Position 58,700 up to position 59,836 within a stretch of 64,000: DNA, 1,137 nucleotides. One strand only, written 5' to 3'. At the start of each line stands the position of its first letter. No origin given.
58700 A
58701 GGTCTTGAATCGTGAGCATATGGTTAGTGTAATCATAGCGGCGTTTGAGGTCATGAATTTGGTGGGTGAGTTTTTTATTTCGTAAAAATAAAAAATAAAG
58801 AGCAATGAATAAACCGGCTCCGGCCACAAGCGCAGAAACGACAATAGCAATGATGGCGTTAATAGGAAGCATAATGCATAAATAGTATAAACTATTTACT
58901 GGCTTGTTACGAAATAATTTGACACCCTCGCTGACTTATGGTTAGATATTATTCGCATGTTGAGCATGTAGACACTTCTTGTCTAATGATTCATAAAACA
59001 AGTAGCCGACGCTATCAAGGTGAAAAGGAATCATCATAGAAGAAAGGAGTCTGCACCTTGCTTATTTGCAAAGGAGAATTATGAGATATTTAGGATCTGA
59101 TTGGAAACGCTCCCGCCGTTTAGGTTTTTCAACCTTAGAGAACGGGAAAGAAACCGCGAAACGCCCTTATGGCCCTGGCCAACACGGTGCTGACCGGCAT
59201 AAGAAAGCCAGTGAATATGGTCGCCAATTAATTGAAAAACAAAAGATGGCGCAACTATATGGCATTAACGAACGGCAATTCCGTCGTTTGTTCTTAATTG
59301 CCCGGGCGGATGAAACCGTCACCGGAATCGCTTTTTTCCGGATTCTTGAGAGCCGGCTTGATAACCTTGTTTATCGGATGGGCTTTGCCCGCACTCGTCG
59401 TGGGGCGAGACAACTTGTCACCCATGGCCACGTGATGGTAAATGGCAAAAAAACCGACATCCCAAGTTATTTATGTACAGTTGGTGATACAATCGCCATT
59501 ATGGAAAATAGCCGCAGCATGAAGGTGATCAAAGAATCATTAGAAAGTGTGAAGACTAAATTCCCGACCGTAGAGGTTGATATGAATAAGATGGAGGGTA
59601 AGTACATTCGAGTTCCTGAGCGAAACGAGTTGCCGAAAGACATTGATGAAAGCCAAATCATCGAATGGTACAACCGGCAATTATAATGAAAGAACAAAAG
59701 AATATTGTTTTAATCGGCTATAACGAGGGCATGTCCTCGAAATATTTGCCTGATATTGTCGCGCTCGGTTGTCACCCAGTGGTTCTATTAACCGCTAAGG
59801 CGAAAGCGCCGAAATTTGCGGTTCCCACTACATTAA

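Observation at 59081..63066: Two tandem paralogous ATP-grasp ligase genes translationally coupled to ribosomal protein S4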

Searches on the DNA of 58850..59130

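Call 71: search_rna_families(source=window, start=58850, end=59130, threshold=evalue, max_evalue=1, show_alignments=2)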
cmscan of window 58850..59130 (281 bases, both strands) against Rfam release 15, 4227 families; matches with E-value up to 1: 0.
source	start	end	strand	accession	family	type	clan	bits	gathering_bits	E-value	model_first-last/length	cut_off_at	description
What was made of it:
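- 58919..59080 (+): rpsD promoter-like element (TTGACA at 58919-58924, with a -10-like T(T)AGAT(A) about 17-18 nt downstream) and a structured 5' leader. This is the putative sole promoter and leader for rpsD, ORF-A and ORF-B. There is no Rfam match at E<=1 (call 71).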

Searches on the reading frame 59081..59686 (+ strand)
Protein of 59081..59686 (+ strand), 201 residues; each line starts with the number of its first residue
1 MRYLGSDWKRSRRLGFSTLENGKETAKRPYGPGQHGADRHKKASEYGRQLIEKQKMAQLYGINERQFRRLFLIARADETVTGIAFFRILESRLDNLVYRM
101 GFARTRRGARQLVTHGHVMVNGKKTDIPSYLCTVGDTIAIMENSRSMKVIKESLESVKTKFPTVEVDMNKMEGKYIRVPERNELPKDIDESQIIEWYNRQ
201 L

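Call 3: search_protein_families(library=pfam, proteins=[window:59081-59686:+], max_evalue=1)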
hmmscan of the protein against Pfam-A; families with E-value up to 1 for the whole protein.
window:59081-59686:+ (201 aa): 3 families
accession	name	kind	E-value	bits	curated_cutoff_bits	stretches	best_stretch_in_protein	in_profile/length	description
PF00163.24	Ribosomal_S4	-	6.6e-20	72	23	1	2-90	1-95/95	Ribosomal protein S4/S9 N-terminal domain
PF01479.30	S4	-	1.5e-19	69.9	22.8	1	92-138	2-48/48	S4 domain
PF22421.1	SYY_C-terminal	-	0.0034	17.7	27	1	94-131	22-59/83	Tyrosine--tRNA ligase SYY-like C-terminal domain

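Call 4: search_protein_families(library=ncbifam, proteins=[window:59081-59686:+], max_evalue=1)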
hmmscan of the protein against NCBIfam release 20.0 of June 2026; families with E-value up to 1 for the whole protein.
window:59081-59686:+ (201 aa): 10 families
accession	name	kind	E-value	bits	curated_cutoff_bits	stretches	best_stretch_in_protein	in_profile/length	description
NF003717.0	PRK05327.1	equivalog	1.6e-73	246.9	116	1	2-199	3-202/202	30S ribosomal protein S4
TIGR01017.1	rpsD_bact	equivalog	2.6e-71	239.5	177.2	1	2-199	1-200/200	30S ribosomal protein S4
NF003139.0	PRK04051.1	equivalog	1.4e-17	64.1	138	1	81-149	93-163/179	30S ribosomal protein S4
TIGR01018.1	uS4_arch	equivalog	4e-14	52.9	82.25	1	78-137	91-150/162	30S ribosomal protein S4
TIGR00478.1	tly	subfamily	4.4e-07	29.4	185.8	1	92-161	1-70/228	TlyA family rRNA (cytidine-2'-O)-methyltransferase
NF003312.0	PRK04313.1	equivalog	0.00011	21.6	214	1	100-181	48-125/238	30S ribosomal protein S4e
TIGR01029.1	rpsG_bact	equivalog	0.0043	17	135.85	1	117-181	27-88/154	30S ribosomal protein S7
NF049952.1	23rRNACMtaseTlyA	equivalog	0.0056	16.2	250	1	92-161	2-76/236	23S rRNA (cytidine-2'-O)-methyltransferase TlyA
NF007673.0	PRK10348.1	equivalog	0.01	15.9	148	1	90-150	8-67/133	ribosome-associated heat shock protein Hsp15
TIGR03069.1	PS_II_S4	equivalog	0.072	12.2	201.55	1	99-149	191-240/257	photosystem II electron transport protein, Sll1252 family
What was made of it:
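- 59081..59686 (+): rpsD, 30S ribosomal protein S4 (201 aa). Pfam Ribosomal_S4 plus S4 domains; NCBIfam PRK05327 at 247 bits against a cutoff of 116 (calls 3, 4).
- Checked: rpsD identity: confirmed, NCBIfam 30S ribosomal protein S4 at 247 bits against a cutoff of 116 (call 4).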

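Call 59: find_homologous_proteins(query=window:59081-59683:+, max_evalue=1e-60)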
Query window:59081-59683:+ (201 aa): 5797 proteins with E <= 1e-60 among 8000 candidates; the best 120 are listed.
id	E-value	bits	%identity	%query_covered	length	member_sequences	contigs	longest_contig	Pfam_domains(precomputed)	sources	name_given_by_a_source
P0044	1.8e-129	447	100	100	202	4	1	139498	PF00163.25,PF01479.31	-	-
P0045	6.8e-107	374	82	100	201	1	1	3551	PF00163.25,PF01479.31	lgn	-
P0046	1.1e-106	373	84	100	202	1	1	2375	PF00163.25,PF01479.31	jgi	-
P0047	1.3e-106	373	82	100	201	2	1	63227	PF00163.25,PF01479.31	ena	-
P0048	6.5e-106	370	82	100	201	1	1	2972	PF00163.25,PF01479.31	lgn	-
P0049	2.0e-105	369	81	100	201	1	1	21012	PF00163.25,PF01479.31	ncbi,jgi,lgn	-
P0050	2.4e-105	369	82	100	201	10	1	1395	PF00163.25,PF01479.31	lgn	-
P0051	1.8e-104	366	80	100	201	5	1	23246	PF00163.25,PF01479.31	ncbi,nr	ncbi:MAG: 30S ribosomal protein S4 [Bacilli bacterium]|nr:30S ribosomal protein S4 [Bacilli bacteriu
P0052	5.3e-104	364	80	100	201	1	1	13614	PF00163.25,PF01479.31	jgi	-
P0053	9.6e-104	363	80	100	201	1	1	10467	PF00163.25,PF01479.31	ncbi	-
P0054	3.7e-103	361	80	100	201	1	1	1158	PF00163.25,PF01479.31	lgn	-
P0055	2.2e-101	356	80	100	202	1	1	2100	PF00163.25,PF01479.31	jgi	-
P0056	2.5e-100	352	79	100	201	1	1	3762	PF00163.25,PF01479.31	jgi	-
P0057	3.4e-99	349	78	100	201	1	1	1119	PF00163.25,PF01479.31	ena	-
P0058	2.7e-98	346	80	100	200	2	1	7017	PF00163.25,PF01479.31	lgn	-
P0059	3.2e-95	336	75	100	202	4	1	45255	PF00163.25,PF01479.31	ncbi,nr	ncbi:MAG: 30S ribosomal protein S4 [Bacilli bacterium]|nr:30S ribosomal protein S4 [Bacilli bacteriu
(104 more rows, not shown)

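Call 60: find_encoding_contigs(protein=P0047, flank=5000, max_places=2)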
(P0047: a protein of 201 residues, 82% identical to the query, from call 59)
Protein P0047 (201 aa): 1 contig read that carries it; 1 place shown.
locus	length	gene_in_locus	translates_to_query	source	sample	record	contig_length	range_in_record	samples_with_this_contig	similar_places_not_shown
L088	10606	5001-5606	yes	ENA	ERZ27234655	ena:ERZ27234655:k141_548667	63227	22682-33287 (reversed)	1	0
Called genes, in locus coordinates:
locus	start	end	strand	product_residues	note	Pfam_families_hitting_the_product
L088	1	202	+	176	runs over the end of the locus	PF05198:IF3_N, PF00707:IF3_C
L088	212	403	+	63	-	PF01632:Ribosomal_L35p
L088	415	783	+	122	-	PF00453:Ribosomal_L20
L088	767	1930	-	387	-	PF22025:ThiI_fer, PF02926:THUMP, PF02568:ThiI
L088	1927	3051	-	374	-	PF00155:Aminotran_1_2, PF00266:Aminotran_5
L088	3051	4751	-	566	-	PF06160:EzrA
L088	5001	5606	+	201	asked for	PF00163:Ribosomal_S4, PF01479:S4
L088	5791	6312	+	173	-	PF00588:SpoU_methylase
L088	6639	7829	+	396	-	PF13173:AAA_14, PF13635:DUF4143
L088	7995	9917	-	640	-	PF02687:FtsX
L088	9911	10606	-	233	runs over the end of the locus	PF03193:RsgA_GTPase (weak), PF02463:SMC_N (weak), PF20720:nSTAND3 (faint), PF00005:ABC_tran, PF13304:AAA_21 (faint)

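Call 61: find_encoding_contigs(protein=P0051, flank=5000, max_places=2)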
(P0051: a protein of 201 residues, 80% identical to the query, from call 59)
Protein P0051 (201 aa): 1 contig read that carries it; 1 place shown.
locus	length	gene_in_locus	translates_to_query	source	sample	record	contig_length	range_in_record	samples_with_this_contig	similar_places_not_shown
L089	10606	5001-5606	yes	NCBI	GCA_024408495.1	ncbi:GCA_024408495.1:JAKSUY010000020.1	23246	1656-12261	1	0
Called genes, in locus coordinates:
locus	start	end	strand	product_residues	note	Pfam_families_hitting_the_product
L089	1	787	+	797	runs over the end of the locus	PF12708:Pect-lyase_RHGA_epim, PF00295:Glyco_hydro_28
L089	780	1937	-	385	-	PF22025:ThiI_fer, PF02926:THUMP, PF02568:ThiI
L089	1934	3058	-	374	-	PF00266:Aminotran_5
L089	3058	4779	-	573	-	PF06160:EzrA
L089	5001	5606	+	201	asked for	PF00163:Ribosomal_S4, PF01479:S4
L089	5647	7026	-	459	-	PF07690:MFS_1, PF13347:MFS_2 (faint), PF11700:ATG22 (weak)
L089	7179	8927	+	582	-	PF14871:GHL6, PF08532:Glyco_hydro_42M (faint)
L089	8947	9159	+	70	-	-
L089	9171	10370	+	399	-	-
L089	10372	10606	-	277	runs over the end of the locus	PF20434:BD-FAE, PF07859:Abhydrolase_3, PF00326:Peptidase_S9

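Call 62: find_encoding_contigs(protein=P0059, flank=5000, max_places=2)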
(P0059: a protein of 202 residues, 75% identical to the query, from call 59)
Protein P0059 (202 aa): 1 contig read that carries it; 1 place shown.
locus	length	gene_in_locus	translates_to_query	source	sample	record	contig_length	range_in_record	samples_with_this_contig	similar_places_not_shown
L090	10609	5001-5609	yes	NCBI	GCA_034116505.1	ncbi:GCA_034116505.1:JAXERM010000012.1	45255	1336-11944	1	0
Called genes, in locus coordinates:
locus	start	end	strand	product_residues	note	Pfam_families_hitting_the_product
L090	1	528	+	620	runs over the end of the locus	PF00704:Glyco_hydro_18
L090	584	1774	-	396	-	PF22025:ThiI_fer, PF02926:THUMP, PF02568:ThiI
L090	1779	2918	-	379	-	PF00266:Aminotran_5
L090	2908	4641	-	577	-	PF06160:EzrA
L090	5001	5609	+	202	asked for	PF00163:Ribosomal_S4, PF01479:S4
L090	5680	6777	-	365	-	PF02749:QRPTase_N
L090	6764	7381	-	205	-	PF14794:DUF4479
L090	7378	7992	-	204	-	PF02390:Methyltransf_4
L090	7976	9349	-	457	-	PF07687:M20_dimer (faint), PF01546:Peptidase_M20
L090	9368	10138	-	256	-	PF03309:Pan_kinase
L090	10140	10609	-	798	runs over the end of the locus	PF00133:tRNA-synt_1, PF09334:tRNA-synt_1g, PF13603:tRNA-synt_1_2, PF00133:tRNA-synt_1, PF08264:Anticodon_1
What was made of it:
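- Equally related genomes have S4 without the ligases (calls 60-62).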
